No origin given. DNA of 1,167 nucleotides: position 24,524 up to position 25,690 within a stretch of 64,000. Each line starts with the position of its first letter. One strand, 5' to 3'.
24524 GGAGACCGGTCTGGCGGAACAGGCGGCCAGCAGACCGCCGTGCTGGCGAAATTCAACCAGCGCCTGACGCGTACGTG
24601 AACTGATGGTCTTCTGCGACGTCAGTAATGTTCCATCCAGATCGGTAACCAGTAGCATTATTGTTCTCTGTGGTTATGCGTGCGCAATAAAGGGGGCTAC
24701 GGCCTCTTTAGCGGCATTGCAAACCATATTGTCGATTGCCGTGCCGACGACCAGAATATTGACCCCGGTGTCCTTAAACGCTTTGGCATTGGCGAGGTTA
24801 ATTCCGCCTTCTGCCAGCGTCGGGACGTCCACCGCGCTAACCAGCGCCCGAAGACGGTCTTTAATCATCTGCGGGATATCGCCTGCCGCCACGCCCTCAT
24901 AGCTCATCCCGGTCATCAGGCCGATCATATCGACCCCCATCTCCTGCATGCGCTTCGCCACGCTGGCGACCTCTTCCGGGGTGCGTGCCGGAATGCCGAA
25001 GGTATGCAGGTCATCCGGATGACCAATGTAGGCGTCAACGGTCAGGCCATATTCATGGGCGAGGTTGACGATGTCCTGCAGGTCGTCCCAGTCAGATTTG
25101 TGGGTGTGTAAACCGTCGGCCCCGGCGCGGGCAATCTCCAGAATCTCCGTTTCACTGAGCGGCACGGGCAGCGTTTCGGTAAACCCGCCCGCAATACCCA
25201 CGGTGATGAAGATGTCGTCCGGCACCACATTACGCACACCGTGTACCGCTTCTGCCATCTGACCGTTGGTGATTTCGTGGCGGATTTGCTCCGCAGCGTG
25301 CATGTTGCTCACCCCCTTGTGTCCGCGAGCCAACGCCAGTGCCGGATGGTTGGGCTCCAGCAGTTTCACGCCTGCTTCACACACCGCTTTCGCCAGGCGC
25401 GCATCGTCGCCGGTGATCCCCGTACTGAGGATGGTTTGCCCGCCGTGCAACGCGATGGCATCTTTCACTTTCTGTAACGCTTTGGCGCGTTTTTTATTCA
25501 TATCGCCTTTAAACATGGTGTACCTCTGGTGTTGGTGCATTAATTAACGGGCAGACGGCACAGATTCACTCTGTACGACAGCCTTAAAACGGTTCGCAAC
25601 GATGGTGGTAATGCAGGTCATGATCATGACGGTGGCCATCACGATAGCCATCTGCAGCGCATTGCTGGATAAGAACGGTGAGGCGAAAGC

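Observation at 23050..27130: Uncharacterised sugar-phosphate-like catabolic module: DeoR regulator, Cof phosphatase, TIM-barrel enzyme and a 528-aa two-domain membrane protein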

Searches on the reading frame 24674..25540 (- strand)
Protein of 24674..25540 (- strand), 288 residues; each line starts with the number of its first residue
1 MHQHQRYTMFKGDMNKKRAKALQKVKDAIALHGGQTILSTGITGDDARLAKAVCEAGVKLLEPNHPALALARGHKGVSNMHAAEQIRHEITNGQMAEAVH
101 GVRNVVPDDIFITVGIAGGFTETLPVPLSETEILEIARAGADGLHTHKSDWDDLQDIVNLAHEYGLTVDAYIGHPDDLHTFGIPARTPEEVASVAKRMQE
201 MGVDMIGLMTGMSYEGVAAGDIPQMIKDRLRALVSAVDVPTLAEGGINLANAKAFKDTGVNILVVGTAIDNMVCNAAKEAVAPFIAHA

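Call 3: search_protein_families(library=pfam, proteins=[window:24674-25540:-], max_evalue=0.01)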
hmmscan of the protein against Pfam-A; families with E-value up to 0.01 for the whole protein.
window:24674-25540:- (288 aa): 5 families
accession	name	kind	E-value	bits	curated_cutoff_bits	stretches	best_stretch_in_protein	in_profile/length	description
PF02581.23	TMP-TENI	-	0.00022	21.1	27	1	193-269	107-180/180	Thiamine monophosphate synthase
PF01729.25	QRPTase_C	-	0.0012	19.1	23.1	0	236-270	125-159/169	Quinolinate phosphoribosyl transferase, C-terminal domain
PF00834.25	Ribul_P_3_epim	-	0.0013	18.6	21.1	0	230-269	156-197/198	Ribulose-phosphate 3 epimerase family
PF20116.4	DUF6506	-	0.0015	19.4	27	0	168-218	16-66/96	Family of unknown function (DUF6506)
PF04131.20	NanE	-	0.0043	16.7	27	0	196-271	106-178/192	Putative N-acetylmannosamine-6-phosphate epimerase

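Call 4: search_protein_families(library=ncbifam, proteins=[window:24674-25540:-], max_evalue=0.01)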
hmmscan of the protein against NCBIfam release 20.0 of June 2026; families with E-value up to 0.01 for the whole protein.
window:24674-25540:- (288 aa): 10 families
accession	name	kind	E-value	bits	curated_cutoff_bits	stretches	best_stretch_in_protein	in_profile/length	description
NF041755.1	RuMP_HxlAB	equivalog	9.8e-08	31.3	500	1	192-275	120-199/391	bifunctional 3-hexulose-6-phosphate synthase/6-phospho-3-hexuloisomerase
NF010112.0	PRK13585.1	equivalog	1.3e-07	31.4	243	1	187-271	146-226/241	1-(5-phosphoribosyl)-5-[(5-phosphoribosylamino)methylideneamino]imidazole-4-carboxamide isomerase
NF005288.0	PRK06806.1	equivalog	1.1e-06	28.1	396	1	152-281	115-245/281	class II fructose-bisphosphate aldolase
NF005442.0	PRK07028.1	equivalog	1.9e-05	23.5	593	1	136-271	77-195/430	bifunctional hexulose-6-phosphate synthase/ribonuclease regulator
TIGR03128.2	RuMP_HxlA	equivalog_domain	2.1e-05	24.3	200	1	192-273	115-192/205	3-hexulose-6-phosphate synthase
NF002231.0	PRK01130.1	subfamily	3.2e-05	23.1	189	1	195-272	140-216/230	putative N-acetylmannosamine-6-phosphate 2-epimerase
NF008933.0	PRK12290.1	equivalog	0.0016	17.3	516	0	237-270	363-396/438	thiamine phosphate synthase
TIGR00693.1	thiE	equivalog_domain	0.0017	17.6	145.1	1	182-269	101-184/197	thiamine phosphate synthase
TIGR01163.1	rpe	equivalog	0.0071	15.7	212.6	0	242-270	170-198/211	ribulose-phosphate 3-epimerase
NF002904.0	PRK03512.1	equivalog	0.0092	15.4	231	0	222-271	142-191/211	thiamine phosphate synthase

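Call 10: search_solved_structures(query=window:24674-25540:-, max_evalue=1, show_alignments=2)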
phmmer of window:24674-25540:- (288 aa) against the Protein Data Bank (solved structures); distinct sequences matched with E-value up to 1: 5.
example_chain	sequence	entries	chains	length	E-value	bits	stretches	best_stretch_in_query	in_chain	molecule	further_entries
4ml9_A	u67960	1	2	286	1.7e-119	401.6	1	9-285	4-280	Uncharacterized protein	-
9lj9_B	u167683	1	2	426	0.00083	22.2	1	192-270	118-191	3-hexulose-6-phosphate synthase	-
1xi3_A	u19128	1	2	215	0.026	17.3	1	201-269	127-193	Thiamine phosphate pyrophosphorylase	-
4axk_A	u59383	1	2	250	0.32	13.7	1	194-270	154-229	1-(5-PHOSPHORIBOSYL)-5-((5'-PHOSPHORIBOSYLAMINO) METHYLIDENEAMINO)IMIDAZOLE-4-CARBOXAMIDE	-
2py0_A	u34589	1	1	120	0.51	13.1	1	68-152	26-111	Fimbrial protein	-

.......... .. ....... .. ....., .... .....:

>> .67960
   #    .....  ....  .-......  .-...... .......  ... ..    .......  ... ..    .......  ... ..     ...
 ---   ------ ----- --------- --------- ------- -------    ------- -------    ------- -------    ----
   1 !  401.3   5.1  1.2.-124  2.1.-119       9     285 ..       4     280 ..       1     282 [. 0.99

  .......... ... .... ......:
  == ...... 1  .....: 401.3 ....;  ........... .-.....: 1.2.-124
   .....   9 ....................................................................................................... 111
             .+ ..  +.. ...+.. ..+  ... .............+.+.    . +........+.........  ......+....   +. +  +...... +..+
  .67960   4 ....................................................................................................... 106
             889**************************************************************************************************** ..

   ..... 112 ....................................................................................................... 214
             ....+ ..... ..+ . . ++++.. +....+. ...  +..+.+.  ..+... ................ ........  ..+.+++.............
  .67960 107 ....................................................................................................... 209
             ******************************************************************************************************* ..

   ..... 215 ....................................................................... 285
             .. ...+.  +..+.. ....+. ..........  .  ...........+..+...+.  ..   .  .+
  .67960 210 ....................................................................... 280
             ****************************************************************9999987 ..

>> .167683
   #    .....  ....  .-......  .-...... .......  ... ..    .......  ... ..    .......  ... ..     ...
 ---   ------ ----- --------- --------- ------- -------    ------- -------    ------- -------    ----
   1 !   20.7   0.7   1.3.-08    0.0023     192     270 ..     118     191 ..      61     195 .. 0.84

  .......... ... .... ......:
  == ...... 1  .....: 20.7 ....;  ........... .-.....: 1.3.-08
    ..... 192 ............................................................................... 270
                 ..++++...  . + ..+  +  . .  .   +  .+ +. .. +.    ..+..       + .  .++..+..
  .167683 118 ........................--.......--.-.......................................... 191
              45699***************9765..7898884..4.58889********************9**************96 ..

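Call 22: list_cluster_members(proteins=[P0001, window:24674-25540:-])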
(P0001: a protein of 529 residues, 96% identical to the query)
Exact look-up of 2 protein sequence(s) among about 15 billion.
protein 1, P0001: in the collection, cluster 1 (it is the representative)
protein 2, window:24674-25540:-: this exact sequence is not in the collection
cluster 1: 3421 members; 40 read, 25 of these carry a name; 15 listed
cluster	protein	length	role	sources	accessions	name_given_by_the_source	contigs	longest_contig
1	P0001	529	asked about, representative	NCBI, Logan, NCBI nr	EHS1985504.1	PTS sugar transporter [Salmonella enterica]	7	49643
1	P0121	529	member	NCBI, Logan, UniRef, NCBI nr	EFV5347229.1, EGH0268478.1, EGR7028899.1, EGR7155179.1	PTS sugar transporter [Salmonella enterica] | PTS sugar transporter n=1 Tax=Salmonella enterica TaxID=28901 RepID=UPI0013C420B8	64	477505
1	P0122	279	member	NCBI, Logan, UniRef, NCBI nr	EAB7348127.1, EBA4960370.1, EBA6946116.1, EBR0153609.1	histidine biosynthesis protein [Salmonella enterica] | Histidine biosynthesis protein n=1 Tax=Salmonella enterica TaxID=28901 ...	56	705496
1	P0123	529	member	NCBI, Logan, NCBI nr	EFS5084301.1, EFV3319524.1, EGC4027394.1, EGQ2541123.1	PTS sugar transporter [Salmonella enterica]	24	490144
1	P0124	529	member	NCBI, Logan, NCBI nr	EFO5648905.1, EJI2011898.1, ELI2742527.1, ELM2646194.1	PTS sugar transporter [Salmonella enterica subsp. enterica serovar Miami]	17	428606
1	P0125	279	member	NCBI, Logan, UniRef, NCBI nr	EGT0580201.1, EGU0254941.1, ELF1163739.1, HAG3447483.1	TPA: histidine biosynthesis protein [Salmonella enterica] | Histidine biosynthesis protein n=1 Tax=Salmonella enterica TaxID=28901 ... | histidine biosynthesis protein [Salmonella enterica]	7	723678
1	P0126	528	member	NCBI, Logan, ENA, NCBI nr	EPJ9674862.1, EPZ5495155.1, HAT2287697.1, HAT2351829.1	TPA: PTS sugar transporter [Citrobacter freundii] | PTS sugar transporter [Citrobacter farmeri]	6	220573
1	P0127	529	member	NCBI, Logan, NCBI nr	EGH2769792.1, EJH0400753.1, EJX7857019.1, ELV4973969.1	PTS sugar transporter [Salmonella enterica]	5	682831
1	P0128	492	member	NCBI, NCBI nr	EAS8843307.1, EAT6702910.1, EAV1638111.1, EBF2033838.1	PTS sugar transporter [Salmonella enterica]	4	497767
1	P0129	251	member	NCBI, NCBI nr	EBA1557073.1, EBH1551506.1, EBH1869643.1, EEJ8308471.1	histidine biosynthesis protein [Salmonella enterica subsp. enterica] | histidine biosynthesis protein [Salmonella enterica]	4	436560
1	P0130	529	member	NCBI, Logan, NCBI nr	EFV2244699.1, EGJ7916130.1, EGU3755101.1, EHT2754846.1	PTS sugar transporter [Salmonella enterica]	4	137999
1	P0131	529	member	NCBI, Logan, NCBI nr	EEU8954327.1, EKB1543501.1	PTS sugar transporter [Salmonella enterica]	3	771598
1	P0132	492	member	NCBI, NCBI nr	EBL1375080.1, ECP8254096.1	PTS sugar transporter [Salmonella enterica]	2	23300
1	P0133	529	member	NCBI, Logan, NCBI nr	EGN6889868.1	PTS sugar transporter [Salmonella enterica]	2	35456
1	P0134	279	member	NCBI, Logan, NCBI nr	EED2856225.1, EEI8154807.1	histidine biosynthesis protein [Salmonella enterica subsp. enterica serovar Paratyphi A]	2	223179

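Call 28: find_homologous_proteins(query=window:24674-25540:-, max_evalue=0.001)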
Query window:24674-25540:- (288 aa): 693 proteins with E <= 0.001 among 4893 candidates; the best 120 are listed.
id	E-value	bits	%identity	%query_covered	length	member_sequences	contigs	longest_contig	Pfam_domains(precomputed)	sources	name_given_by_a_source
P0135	7.4e-172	588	96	97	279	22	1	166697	-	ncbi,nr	ncbi:histidine biosynthesis protein [Citrobacter freundii]|nr:histidine biosynthesis protein [Citrob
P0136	2.5e-165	567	92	97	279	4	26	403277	-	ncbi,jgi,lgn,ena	jgi:hypothetical protein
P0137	1.8e-160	551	93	97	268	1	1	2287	-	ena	-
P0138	1.2e-155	535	86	97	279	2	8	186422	PF02581.24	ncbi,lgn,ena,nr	ncbi:histidine biosynthesis protein [Klebsiella oxytoca]|nr:histidine biosynthesis protein [Klebsiel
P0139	1.3e-155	535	86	97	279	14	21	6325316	-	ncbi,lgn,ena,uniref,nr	ncbi:histidine biosynthesis protein [Klebsiella michiganensis]|uniref:histidine biosynthesis protein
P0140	2.4e-144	498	80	97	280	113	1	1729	-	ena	-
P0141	8.1e-143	493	79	97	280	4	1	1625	-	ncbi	-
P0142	8.7e-143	493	79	97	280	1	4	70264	-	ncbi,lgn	ncbi:MAG: histidine biosynthesis protein [Morganella sp. (in: enterobacteria)]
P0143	1.4e-141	489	79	97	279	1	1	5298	-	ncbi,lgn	-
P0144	1.8e-141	488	80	97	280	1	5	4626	-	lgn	-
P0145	3.3e-141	488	80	97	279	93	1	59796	-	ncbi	ncbi:TPA: histidine biosynthesis protein [Yersinia enterocolitica]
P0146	9.0e-139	480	78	97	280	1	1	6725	PF02581.24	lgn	-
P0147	8.2e-137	473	77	97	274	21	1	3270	-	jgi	-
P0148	5.6e-133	461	76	97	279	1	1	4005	-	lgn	-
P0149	5.0e-128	444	72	96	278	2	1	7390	-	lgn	-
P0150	1.1e-125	437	73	96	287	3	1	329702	-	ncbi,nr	ncbi:hypothetical protein [Lysinibacillus piscis]|nr:hypothetical protein [Lysinibacillus sp. KH24]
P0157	5.5e-120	418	69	96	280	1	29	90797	PF25509.2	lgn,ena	-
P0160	1.7e-119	416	69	96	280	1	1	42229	PF25509.2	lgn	-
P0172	3.0e-117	409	68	96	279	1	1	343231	-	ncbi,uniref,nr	ncbi:histidine biosynthesis protein [Alkaliphilus sp. MSJ-5]|uniref:Histidine biosynthesis protein n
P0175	5.9e-117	408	65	97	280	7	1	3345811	-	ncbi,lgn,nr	ncbi:thiamine phosphate synthase [Kroppenstedtia pulmonis]|nr:thiamine phosphate synthase [Kroppenst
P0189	9.4e-116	404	68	97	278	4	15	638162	PF02581.24,PF00977.28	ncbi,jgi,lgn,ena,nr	ncbi:MAG TPA: hypothetical protein PLS66_02760 [Tepiditoga sp.]|nr:thiamine phosphate synthase [Ther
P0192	2.8e-115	403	67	96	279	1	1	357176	-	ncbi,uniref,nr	ncbi:histidine biosynthesis protein [Proteiniclasticum sp. SCR006]|uniref:Histidine biosynthesis pro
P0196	5.4e-115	402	68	96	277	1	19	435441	PF02581.24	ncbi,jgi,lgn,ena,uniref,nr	ncbi:thiamine phosphate synthase [Tissierella praeacuta]|uniref:thiamine phosphate synthase n=1 Tax=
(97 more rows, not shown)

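Call 38: find_encoding_contigs(protein=P0196, flank=7000, max_places=3)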
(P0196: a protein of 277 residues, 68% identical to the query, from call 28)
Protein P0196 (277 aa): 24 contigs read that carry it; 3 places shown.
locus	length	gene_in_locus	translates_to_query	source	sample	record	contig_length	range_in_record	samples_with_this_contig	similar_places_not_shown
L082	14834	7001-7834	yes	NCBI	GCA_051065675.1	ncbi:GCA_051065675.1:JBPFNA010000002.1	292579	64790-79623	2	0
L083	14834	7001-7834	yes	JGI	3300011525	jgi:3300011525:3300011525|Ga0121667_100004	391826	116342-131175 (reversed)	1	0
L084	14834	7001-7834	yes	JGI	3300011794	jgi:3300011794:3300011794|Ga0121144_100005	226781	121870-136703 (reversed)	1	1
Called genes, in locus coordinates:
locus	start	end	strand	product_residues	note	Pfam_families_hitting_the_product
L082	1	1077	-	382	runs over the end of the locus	PF06050:HGD-D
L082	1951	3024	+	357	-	PF01820:Dala_Dala_lig_N, PF02655:ATP-grasp_3 (weak), PF02786:CPSase_L_D2, PF02222:ATP-grasp, PF07478:Dala_Dala_lig_C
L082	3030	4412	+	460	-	PF01225:Mur_ligase (weak), PF08245:Mur_ligase_M, PF02875:Mur_ligase_C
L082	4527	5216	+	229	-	-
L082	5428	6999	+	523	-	-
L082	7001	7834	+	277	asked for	PF02581:TMP-TENI (weak)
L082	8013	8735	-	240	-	PF00392:GntR, PF07702:UTRA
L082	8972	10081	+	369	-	PF02540:NAD_synthase (weak), PF03054:tRNA_Me_trans, PF20259:tRNA_Me_trans_M, PF20258:tRNA_Me_trans_C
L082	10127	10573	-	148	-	PF03473:MOSC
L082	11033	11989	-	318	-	PF04055:Radical_SAM, PF13353:Fer4_12, PF06463:Mob_synth_C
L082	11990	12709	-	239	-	PF00902:TatC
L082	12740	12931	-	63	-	PF02416:TatA_B_E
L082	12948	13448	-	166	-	PF01656:CbiA (weak), PF03205:MobB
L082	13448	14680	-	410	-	PF03453:MoeA_N, PF00994:MoCF_biosynth, PF03454:MoeA_C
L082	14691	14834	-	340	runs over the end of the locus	PF00994:MoCF_biosynth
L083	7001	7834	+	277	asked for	PF02581:TMP-TENI (weak)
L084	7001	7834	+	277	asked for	PF02581:TMP-TENI (weak)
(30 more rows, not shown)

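Call 39: find_encoding_contigs(protein=P0189, flank=7000, max_places=3)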
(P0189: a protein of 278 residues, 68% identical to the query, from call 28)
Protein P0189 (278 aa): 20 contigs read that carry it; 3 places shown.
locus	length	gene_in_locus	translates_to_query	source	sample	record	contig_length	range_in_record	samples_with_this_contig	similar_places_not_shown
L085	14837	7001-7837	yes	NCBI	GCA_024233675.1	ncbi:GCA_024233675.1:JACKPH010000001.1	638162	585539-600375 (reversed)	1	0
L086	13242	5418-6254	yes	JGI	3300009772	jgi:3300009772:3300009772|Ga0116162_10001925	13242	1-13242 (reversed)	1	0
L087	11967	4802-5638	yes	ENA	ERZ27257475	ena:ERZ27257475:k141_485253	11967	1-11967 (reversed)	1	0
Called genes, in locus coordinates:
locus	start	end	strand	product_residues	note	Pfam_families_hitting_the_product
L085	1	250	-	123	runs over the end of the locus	PF01042:Ribonuc_L-PSP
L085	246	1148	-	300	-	PF00293:NUDIX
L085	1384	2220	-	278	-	PF13310:Virulence_RhuM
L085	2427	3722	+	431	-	-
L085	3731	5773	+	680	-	-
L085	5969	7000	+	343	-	-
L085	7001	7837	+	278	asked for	PF02581:TMP-TENI (faint), PF00977:His_biosynth (weak)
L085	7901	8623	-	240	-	PF00392:GntR, PF07702:UTRA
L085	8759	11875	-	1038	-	PF13476:AAA_23, PF13555:AAA_29 (weak), PF13558:SbcC_Walker_B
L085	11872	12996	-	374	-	PF00149:Metallophos, PF12320:SbcD_C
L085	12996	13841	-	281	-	PF14378:PAP2_3 (weak), PF01569:PAP2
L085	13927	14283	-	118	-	-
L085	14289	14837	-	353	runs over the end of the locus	PF26745:SPM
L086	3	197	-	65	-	?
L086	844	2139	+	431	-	-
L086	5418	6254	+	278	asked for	PF02581:TMP-TENI (faint), PF00977:His_biosynth (weak)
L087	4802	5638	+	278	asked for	PF02581:TMP-TENI (faint), PF00977:His_biosynth (weak)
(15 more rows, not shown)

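Call 40: find_encoding_contigs(protein=P0139, flank=7000, max_places=2)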
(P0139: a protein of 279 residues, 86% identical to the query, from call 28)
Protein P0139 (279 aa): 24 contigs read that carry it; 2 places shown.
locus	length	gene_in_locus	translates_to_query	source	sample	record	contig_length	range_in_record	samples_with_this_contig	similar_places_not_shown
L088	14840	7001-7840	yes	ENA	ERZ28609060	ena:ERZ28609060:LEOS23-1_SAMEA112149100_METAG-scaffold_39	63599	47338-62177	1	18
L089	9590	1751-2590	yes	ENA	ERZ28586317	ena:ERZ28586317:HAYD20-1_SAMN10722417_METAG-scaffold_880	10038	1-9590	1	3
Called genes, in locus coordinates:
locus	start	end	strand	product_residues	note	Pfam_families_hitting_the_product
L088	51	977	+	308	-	PF06924:DUF1281, PF18406:DUF1281_C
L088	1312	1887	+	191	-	PF00440:TetR_N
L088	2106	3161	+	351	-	PF14518:Haem_oxygenas_2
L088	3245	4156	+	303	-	-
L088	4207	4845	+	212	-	PF01810:LysE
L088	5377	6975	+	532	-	-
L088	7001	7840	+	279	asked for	-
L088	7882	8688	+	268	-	PF00702:Hydrolase, PF08282:Hydrolase_3, PF05116:S6PP (weak)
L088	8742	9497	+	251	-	PF08220:HTH_DeoR, PF08279:HTH_11 (weak), PF00455:DeoRC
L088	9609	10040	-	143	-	PF04343:DUF488, PF22751:DUF488-N3a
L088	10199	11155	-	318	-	PF00126:HTH_1, PF03466:LysR_substrate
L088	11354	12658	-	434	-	PF22807:TrAA12, PF07995:GSDH, PF22807:TrAA12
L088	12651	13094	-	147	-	PF09990:DUF2231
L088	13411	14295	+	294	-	PF02558:ApbA (faint), PF02826:2-Hacid_dh_C (faint), PF03446:NAD_binding_2, PF03807:F420_oxidored (weak), PF14833:NAD_binding_11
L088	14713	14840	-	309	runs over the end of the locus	PF01548:DEDD_Tnp_IS110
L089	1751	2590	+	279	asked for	-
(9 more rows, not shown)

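Call 53: find_encoding_contigs(protein=P0172, flank=6000, max_places=1)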
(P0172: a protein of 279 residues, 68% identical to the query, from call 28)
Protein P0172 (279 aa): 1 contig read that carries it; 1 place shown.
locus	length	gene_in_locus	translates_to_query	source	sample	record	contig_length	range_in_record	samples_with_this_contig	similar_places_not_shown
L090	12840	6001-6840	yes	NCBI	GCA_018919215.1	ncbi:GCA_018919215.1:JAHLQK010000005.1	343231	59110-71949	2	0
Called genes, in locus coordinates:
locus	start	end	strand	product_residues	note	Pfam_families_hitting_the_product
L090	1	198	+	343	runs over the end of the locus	PF01210:NAD_Gly3P_dh_N, PF02558:ApbA, PF03446:NAD_binding_2, PF03807:F420_oxidored (weak), PF07479:NAD_Gly3P_dh_C, PF20618:GPD_NAD_C_bact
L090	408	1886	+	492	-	PF09547:SpoIVA_ATPase, PF20438:SpoIVA_middle, PF20439:SpoIVA_C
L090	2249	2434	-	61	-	-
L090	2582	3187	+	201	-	PF01965:DJ-1_PfpI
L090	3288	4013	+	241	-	PF00392:GntR, PF07702:UTRA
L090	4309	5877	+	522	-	-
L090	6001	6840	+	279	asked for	-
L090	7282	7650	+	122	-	PF10694:DUF2500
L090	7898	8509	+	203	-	PF02525:Flavodoxin_2, PF03358:FMN_red, PF00258:Flavodoxin_1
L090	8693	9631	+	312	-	-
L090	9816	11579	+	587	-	PF13687:DUF4153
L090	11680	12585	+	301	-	PF00753:Lactamase_B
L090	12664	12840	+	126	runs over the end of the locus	-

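Call 54: find_encoding_contigs(protein=P0175, flank=6000, max_places=1)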
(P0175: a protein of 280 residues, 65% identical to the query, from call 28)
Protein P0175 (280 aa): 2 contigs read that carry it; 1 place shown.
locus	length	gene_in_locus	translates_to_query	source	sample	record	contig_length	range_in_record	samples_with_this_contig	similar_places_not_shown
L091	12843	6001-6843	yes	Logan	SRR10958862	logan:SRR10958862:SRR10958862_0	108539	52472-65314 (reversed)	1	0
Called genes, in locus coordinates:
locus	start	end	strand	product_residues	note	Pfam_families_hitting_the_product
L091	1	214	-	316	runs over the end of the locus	PF02653:BPD_transp_2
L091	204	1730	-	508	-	PF00005:ABC_tran, PF13304:AAA_21 (faint), PF00005:ABC_tran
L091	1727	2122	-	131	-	PF05025:RbsD_FucU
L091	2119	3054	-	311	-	PF00294:PfkB, PF08543:Phos_pyr_kin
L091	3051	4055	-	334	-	PF00356:LacI, PF00532:Peripla_BP_1, PF13407:Peripla_BP_4, PF13377:Peripla_BP_3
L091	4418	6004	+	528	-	-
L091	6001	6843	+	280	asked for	-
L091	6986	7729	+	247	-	PF00392:GntR, PF07702:UTRA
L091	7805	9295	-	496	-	PF07690:MFS_1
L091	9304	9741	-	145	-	PF22381:Staph_reg_Sar_Rot, PF12802:MarR_2, PF01047:MarR, PF13463:HTH_27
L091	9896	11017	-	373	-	PF02463:SMC_N (faint), PF00005:ABC_tran, PF13304:AAA_21 (faint)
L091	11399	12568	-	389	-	PF07690:MFS_1, PF12832:MFS_1_like (weak), PF00083:Sugar_tr (weak), PF12832:MFS_1_like (weak), PF07690:MFS_1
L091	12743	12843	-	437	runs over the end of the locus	PF00860:Xan_ur_permease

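Call 55: find_encoding_contigs(protein=P0150, flank=6000, max_places=1)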
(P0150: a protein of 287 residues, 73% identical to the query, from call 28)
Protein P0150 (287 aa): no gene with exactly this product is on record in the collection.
